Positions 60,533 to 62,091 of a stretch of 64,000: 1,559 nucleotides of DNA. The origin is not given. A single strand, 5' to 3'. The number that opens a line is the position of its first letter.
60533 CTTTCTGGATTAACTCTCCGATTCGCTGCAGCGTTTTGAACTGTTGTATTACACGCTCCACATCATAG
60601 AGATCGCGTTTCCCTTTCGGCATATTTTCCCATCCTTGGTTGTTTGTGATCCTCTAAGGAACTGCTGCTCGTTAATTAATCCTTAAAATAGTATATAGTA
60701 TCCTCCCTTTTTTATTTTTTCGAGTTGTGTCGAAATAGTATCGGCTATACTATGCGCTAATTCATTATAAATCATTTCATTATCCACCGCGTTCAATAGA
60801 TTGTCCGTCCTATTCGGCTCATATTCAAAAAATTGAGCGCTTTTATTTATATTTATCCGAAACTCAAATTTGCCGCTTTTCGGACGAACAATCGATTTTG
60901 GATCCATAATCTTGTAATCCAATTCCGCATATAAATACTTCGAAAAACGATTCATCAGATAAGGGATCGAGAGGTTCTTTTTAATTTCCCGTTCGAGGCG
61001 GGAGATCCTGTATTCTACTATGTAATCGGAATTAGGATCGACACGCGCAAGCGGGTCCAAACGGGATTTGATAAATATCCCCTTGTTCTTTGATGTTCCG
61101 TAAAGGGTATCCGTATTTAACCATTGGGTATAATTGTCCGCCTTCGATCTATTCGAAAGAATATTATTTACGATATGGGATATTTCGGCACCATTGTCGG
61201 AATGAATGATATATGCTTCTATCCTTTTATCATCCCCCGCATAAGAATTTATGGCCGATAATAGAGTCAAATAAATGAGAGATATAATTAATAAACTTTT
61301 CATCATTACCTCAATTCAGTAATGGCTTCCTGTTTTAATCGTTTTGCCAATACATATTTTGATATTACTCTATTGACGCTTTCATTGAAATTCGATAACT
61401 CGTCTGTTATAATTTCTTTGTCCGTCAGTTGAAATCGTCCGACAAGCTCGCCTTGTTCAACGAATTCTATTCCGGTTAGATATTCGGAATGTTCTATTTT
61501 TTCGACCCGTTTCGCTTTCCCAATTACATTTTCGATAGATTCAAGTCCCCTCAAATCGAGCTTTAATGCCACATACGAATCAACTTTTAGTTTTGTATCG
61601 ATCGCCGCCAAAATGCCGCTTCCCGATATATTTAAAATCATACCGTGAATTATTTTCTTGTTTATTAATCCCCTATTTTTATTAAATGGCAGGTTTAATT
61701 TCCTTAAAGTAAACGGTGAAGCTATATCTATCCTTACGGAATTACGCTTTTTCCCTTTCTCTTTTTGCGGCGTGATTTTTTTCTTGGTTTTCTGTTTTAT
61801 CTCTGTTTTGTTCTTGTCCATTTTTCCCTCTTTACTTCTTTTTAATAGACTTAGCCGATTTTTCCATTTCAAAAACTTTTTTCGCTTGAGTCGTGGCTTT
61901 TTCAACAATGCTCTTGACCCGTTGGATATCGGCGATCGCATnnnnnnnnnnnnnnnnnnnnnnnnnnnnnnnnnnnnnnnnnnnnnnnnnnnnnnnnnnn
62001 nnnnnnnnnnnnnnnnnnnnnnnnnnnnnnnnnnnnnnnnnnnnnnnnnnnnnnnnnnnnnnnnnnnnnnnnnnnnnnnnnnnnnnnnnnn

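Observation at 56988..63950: Seven-kb sensory operon (PilZ, GAF, GAF-kinase, three small helical proteins, two receivers) feeding directly into the flagellar promoter region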

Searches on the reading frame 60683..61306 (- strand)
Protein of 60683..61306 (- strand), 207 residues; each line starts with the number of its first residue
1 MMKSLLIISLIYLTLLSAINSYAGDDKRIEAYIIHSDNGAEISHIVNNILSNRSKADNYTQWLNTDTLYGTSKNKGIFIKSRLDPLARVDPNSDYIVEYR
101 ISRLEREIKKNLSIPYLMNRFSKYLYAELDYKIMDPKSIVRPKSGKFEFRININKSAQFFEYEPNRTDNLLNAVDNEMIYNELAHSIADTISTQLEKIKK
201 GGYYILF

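Call 3: search_protein_families(library=pfam, proteins=[window:60683-61306:-], max_evalue=0.1)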
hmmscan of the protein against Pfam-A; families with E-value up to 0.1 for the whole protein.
window:60683-61306:- (207 aa): 1 family
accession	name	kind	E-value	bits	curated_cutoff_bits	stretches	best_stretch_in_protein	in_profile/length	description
PF10546.14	P63C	-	0.022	15.8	26.1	0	164-199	37-72/93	P63C domain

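Call 4: search_protein_families(library=ncbifam, proteins=[window:60683-61306:-], max_evalue=0.1)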
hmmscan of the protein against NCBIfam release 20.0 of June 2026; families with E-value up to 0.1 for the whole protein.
window:60683-61306:- (207 aa): 0 families

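Call 48: search_protein_families(library=pfam, alignment_id=A6, max_evalue=0.05)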
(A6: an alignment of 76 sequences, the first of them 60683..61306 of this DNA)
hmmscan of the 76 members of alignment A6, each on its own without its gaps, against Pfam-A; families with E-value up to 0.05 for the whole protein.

A. member 1, window:60683-61306:- (207 aa): 1 family
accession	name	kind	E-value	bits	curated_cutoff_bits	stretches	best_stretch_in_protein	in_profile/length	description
PF10546.14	P63C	-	0.022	15.8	26.1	0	164-199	37-72/93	P63C domain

B. families by the number of members that match (of 76 scanned): 13 families
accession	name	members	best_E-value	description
PF10975.14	DUF2802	4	0.00024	Protein of unknown function (DUF2802)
PF13268.11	DUF4059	2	0.0013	Protein of unknown function (DUF4059)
PF10278.14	Med19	2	0.013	Mediator of RNA pol II transcription subunit 19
PF16539.10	FlgT_M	1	0.00021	Flagellar assembly protein T, middle domain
PF13384.12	HTH_23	1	0.00059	Homeodomain-like domain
PF03783.19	CsgG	1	0.0037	Curli production assembly/transport component CsgG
PF23964.1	DUF7292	1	0.021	Family of unknown function (DUF7292)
PF10546.14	P63C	1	0.022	P63C domain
PF19610.4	DUF6115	1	0.027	Family of unknown function (DUF6115)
PF02796.21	HTH_7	1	0.034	Helix-turn-helix domain of resolvase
PF11272.13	DUF3072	1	0.036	Protein of unknown function (DUF3072)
PF15462.11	Barttin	1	0.046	Bartter syndrome, infantile, with sensorineural deafness (Barttin)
PF03535.18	Paxillin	1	0.049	Paxillin family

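Call 67: search_solved_structures(query=A7, max_evalue=1)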
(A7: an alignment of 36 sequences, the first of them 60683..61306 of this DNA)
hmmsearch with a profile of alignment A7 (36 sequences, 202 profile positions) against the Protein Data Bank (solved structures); distinct sequences matched with E-value up to 1: 3.
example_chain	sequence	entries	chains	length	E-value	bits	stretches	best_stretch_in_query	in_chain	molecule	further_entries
9h80_C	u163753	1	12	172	4.6e-05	26.1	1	4-103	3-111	PelC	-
5t10_A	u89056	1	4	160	0.002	20.8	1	28-103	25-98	Uncharacterized protein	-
5t11_A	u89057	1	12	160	0.0039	19.8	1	28-103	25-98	Uncharacterized protein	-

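Call 84: search_protein_families(library=ncbifam, alignment_id=A6, max_evalue=0.05)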
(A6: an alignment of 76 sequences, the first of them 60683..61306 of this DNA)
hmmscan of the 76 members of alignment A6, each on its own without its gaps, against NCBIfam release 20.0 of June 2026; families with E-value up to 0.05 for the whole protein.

A. member 1, window:60683-61306:- (207 aa): 0 families

B. families by the number of members that match (of 76 scanned): 14 families
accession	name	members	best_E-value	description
NF003191.0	PRK04164.1-2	1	0.008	hypothetical protein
NF033926.0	msp_porin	1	0.012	major outer sheath protein Msp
NF042931.1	SAG1386_EF1546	1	0.014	SAG1386/EF1546 family surface-associated protein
NF041864.1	EpsV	1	0.015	PCP family exopolysaccharide biosynthesis protein EpsV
NF033884.1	conj_TraO_IncI1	1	0.02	conjugal transfer protein TraO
NF045939.1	MHJ_0274_fam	1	0.025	MHJ_0274 family protein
NF047948.1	male_kill_WMK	1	0.029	WO male-killing family protein Wmk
NF010187.0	PRK13666.1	1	0.032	hypothetical protein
NF041667.1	GvpU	1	0.032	gas vesicle accessory protein GvpU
NF052634.1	Riean_0653_fam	1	0.036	Riean_0653 family protein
NF007915.0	PRK10629.1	1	0.037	EnvZ/OmpR regulon moderator MzrA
NF047785.1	respo_reg_MadR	1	0.044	MadR family response regulator transcription factor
TIGR00183.1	prok_nadp_idh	1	0.045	isocitrate dehydrogenase (NADP(+))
NF050159.1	CbxsomAssCsoS2Cyan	1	0.05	alpha-carboxysome scaffolding protein CsoS2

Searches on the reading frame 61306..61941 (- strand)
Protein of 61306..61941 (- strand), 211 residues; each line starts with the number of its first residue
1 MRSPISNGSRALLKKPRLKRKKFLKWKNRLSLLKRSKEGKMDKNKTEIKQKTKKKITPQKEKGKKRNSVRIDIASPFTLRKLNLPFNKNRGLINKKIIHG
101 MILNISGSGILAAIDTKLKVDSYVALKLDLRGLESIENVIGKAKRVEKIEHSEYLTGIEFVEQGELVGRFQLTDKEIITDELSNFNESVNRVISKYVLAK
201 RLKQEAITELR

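Call 3: search_protein_families(library=pfam, proteins=[window:61306-61941:-], max_evalue=0.1)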
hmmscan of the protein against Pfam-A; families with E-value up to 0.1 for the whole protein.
window:61306-61941:- (211 aa): 1 family
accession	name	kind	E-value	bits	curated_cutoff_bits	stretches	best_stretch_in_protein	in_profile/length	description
PF07238.19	PilZ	-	0.0022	18.7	22.5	1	65-162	2-87/102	PilZ domain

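Call 4: search_protein_families(library=ncbifam, proteins=[window:61306-61941:-], max_evalue=0.1)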
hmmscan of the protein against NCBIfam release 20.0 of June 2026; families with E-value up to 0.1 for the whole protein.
window:61306-61941:- (211 aa): 1 family
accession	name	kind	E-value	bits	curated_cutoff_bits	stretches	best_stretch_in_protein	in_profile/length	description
NF041284.1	PrgO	equivalog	0.0077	16.4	100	1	31-72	2-43/90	DNA segregation protein PrgO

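Call 34: search_protein_families(library=pfam, alignment_id=A4, max_evalue=0.01)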
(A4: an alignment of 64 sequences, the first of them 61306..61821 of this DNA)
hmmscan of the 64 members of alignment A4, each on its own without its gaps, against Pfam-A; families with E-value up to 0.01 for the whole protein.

A. member 1, window:61306-61821:- (171 aa): 1 family
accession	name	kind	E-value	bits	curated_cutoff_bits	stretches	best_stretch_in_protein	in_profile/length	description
PF07238.19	PilZ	-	0.0013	19.5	22.5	1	25-122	2-87/102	PilZ domain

B. families by the number of members that match (of 64 scanned): 1 family
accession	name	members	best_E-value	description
PF07238.19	PilZ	64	4.8e-11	PilZ domain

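Call 60: search_solved_structures(query=A4, max_evalue=0.01)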
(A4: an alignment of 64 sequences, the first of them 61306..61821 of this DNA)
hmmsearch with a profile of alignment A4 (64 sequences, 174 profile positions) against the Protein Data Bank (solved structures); distinct sequences matched with E-value up to 0.01: 0.
